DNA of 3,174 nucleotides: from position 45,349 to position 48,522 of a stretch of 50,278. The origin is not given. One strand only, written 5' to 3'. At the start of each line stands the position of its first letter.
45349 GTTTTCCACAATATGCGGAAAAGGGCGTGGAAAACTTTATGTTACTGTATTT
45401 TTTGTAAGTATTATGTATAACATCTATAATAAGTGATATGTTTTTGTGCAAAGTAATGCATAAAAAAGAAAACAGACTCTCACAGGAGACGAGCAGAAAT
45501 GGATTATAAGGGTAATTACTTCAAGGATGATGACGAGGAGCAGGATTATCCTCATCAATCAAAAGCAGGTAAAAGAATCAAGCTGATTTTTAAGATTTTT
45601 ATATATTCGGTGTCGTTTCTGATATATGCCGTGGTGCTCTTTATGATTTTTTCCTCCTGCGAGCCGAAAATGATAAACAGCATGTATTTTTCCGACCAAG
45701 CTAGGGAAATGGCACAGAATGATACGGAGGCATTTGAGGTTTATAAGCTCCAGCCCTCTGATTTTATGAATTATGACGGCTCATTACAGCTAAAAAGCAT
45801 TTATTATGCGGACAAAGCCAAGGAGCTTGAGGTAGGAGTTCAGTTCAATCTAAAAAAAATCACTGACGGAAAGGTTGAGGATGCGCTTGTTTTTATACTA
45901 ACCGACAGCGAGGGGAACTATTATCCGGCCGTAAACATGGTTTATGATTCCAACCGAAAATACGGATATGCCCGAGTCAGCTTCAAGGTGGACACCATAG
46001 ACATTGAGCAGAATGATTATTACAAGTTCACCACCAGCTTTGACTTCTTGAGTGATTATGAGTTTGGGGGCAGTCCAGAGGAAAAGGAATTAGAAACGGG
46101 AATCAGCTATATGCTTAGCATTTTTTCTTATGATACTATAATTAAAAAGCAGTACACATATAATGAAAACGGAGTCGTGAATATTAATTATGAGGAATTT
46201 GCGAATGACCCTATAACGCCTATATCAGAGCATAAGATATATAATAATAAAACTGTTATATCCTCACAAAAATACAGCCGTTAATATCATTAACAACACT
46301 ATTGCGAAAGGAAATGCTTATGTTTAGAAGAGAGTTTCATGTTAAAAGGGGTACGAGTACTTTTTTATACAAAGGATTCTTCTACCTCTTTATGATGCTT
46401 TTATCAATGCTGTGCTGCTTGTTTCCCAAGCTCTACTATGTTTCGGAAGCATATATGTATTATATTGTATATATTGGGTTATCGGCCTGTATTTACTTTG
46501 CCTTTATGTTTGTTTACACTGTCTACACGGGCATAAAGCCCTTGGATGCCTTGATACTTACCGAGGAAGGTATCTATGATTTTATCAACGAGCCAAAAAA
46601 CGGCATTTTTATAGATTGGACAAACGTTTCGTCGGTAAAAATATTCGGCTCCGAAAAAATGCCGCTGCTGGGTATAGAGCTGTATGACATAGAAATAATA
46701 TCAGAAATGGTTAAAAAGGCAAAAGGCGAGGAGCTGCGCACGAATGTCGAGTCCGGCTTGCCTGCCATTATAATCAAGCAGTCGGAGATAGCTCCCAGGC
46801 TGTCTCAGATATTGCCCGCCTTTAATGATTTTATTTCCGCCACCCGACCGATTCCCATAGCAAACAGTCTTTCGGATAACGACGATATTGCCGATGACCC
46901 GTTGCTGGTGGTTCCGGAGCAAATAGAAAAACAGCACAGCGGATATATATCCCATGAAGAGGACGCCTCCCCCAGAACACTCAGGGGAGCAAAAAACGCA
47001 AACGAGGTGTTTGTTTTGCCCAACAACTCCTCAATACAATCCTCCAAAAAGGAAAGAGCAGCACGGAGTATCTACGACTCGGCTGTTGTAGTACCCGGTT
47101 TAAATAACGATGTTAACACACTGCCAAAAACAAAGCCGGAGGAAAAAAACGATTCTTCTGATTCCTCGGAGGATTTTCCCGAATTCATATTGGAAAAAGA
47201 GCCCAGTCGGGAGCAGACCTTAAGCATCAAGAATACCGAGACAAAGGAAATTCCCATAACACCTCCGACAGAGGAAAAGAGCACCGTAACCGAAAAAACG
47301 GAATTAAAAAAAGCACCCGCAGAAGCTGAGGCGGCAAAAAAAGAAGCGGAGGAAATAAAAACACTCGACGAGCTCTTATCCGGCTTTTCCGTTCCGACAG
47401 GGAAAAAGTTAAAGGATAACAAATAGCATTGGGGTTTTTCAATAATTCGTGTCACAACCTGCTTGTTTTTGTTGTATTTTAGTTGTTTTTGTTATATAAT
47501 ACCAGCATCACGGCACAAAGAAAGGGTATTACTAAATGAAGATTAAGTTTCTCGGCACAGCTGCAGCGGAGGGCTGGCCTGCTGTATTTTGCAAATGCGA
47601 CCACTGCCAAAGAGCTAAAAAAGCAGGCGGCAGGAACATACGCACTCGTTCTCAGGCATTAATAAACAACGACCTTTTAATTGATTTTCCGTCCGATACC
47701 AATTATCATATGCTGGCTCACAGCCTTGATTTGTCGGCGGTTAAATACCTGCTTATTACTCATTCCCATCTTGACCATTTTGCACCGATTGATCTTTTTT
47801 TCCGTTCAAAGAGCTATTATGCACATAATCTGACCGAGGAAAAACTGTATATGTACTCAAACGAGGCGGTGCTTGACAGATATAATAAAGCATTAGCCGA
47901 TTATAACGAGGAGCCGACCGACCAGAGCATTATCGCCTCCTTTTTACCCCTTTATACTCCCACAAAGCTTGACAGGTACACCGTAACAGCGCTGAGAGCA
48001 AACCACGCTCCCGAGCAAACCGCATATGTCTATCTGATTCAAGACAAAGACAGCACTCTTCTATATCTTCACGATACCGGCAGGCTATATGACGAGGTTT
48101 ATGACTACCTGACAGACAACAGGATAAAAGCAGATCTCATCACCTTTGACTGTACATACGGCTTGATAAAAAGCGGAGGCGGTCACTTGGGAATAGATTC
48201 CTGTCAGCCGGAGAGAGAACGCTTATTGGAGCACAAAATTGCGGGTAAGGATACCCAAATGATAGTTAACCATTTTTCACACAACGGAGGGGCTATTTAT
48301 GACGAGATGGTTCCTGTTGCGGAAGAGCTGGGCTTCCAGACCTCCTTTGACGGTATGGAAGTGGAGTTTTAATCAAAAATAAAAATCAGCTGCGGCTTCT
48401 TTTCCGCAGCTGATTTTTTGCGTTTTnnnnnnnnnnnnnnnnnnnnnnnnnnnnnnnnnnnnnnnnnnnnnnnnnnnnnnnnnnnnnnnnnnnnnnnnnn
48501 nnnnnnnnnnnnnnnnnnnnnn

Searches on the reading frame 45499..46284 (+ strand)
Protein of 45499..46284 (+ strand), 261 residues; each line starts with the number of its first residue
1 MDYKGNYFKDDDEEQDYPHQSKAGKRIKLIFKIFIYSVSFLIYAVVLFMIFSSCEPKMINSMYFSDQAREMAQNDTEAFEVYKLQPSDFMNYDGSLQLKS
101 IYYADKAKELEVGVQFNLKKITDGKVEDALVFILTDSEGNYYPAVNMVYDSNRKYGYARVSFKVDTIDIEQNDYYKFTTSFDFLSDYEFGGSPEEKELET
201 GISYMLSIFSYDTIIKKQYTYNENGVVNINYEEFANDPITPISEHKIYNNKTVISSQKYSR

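Call 10: search_protein_families(library=pfam, proteins=[window:45499-46284:+], max_evalue=0.1)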
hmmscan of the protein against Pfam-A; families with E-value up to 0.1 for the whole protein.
window:45499-46284:+ (261 aa): 1 family
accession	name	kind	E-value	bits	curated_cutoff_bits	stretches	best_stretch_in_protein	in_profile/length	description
PF05434.16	Tmemb_9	-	0.0049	17.2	28.6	1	24-78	43-97/145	TMEM9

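Call 11: search_protein_families(library=ncbifam, proteins=[window:45499-46284:+], max_evalue=1)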
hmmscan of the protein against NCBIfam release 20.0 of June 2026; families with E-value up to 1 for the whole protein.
window:45499-46284:+ (261 aa): 1 family
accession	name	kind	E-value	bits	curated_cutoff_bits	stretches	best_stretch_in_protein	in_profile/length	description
NF006283.1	PRK08455.1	equivalog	0.04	13.6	187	1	12-75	3-66/182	flagellar basal body-associated protein FliL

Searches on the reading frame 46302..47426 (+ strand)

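Call 10: search_protein_families(library=pfam, proteins=[window:46302-47426:+], max_evalue=0.1)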
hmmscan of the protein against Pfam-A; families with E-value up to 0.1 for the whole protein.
window:46302-47426:+ (374 aa): 1 family
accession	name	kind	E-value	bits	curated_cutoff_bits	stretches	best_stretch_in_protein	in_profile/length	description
PF13684.11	FakA-like_C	-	0.04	13.7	23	1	232-265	45-78/216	Fatty acid kinase subunit A-like, C-terminal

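Call 11: search_protein_families(library=ncbifam, proteins=[window:46302-47426:+], max_evalue=1)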
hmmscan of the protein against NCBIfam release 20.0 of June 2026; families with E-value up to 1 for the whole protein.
window:46302-47426:+ (374 aa): 2 families
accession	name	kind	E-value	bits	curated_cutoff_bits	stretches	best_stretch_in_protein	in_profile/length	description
NF041635.1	STM3941_fam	subfamily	2.8e-13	50.1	40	1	24-171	4-150/157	STM3941 family protein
NF041560.1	T6SS_Burk_ExIF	subfamily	0.21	11.2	90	1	13-85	116-192/234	putative type VI secretion system effector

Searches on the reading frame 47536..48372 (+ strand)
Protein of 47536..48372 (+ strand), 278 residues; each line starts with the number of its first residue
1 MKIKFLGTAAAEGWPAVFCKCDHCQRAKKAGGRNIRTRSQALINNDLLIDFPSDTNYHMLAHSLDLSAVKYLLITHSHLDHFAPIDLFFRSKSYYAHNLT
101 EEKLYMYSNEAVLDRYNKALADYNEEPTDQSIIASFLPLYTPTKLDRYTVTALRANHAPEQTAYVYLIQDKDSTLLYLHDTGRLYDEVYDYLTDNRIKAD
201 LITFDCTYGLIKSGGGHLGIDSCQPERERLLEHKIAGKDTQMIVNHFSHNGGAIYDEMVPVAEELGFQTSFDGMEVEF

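Call 10: search_protein_families(library=pfam, proteins=[window:47536-48372:+], max_evalue=0.1)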
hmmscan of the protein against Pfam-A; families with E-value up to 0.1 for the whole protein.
window:47536-48372:+ (278 aa): 3 families
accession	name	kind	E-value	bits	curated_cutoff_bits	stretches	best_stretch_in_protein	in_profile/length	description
PF12706.13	Lactamase_B_2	-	2.3e-07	31.1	27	1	64-208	26-166/200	Beta-lactamase superfamily domain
PF00753.33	Lactamase_B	-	0.00023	21.6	22.7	1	59-93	30-68/196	Metallo-beta-lactamase superfamily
PF03716.19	WCCH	-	0.02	15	22.4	1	17-26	4-13/25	WCCH motif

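Call 11: search_protein_families(library=ncbifam, proteins=[window:47536-48372:+], max_evalue=1)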
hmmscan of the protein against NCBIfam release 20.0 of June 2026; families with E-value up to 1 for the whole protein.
window:47536-48372:+ (278 aa): 15 families
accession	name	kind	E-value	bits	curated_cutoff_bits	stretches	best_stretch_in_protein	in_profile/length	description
TIGR03307.1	PhnP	equivalog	7.1e-16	58.3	272.25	2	1-82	1-80/249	phosphonate metabolism protein PhnP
NF002553.0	PRK02113.1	equivalog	2.8e-12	46.6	386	1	1-194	1-183/252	MBL fold metallo-hydrolase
NF038231.1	MBL_Geo_Pelo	equivalog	4.5e-11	42.8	360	1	3-157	2-151/250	GPMC system MBL fold metallohydrolase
TIGR02651.1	RNase_Z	equivalog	2.2e-07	30.2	292.95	1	44-172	27-153/302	ribonuclease Z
TIGR02108.2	PQQ_syn_pqqB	equivalog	4.4e-06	26.4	245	1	2-207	1-217/298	pyrroloquinoline quinone biosynthesis protein PqqB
NF000801.0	PRK00055.1-3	equivalog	3.7e-05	22.9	252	1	44-172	29-158/307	ribonuclease Z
NF002558.0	PRK02126.1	subfamily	0.00013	21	315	1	65-91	44-70/345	ribonuclease Z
NF033105.1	bla_subclass_B3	equivalog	0.0011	18.3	240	1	63-87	56-80/257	subclass B3 metallo-beta-lactamase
NF012229.1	bla_class_B_core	domain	0.0055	16.9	100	1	47-103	27-87/139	metallo-beta-lactamase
NF000216.2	blaFEZ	exception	0.039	13.1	600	1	37-88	52-102/282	FEZ family subclass B3 metallo-beta-lactamase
NF041257.1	GntH_guanitoxin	equivalog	0.048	12.5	333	1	46-89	45-88/374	guanitoxin biosynthesis MBL fold metallo-hydrolase GntH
TIGR03675.1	arCOG00543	equivalog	0.05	11.8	580.2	1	60-92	220-252/631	beta-CASP ribonuclease aCPSF1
NF000459.2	blaSPG-1_fam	exception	0.082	12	550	1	63-83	84-104/285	SPG-1 family subclass B3 metallo-beta-lactamase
NF033185.1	B3_Acin_new2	exception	0.1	11.8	625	1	48-85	69-106/285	putative subclass B3 metallo-beta-lactamase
NF009958.0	PRK13425.1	equivalog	0.11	11.9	501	1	90-163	178-249/292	F0F1 ATP synthase subunit gamma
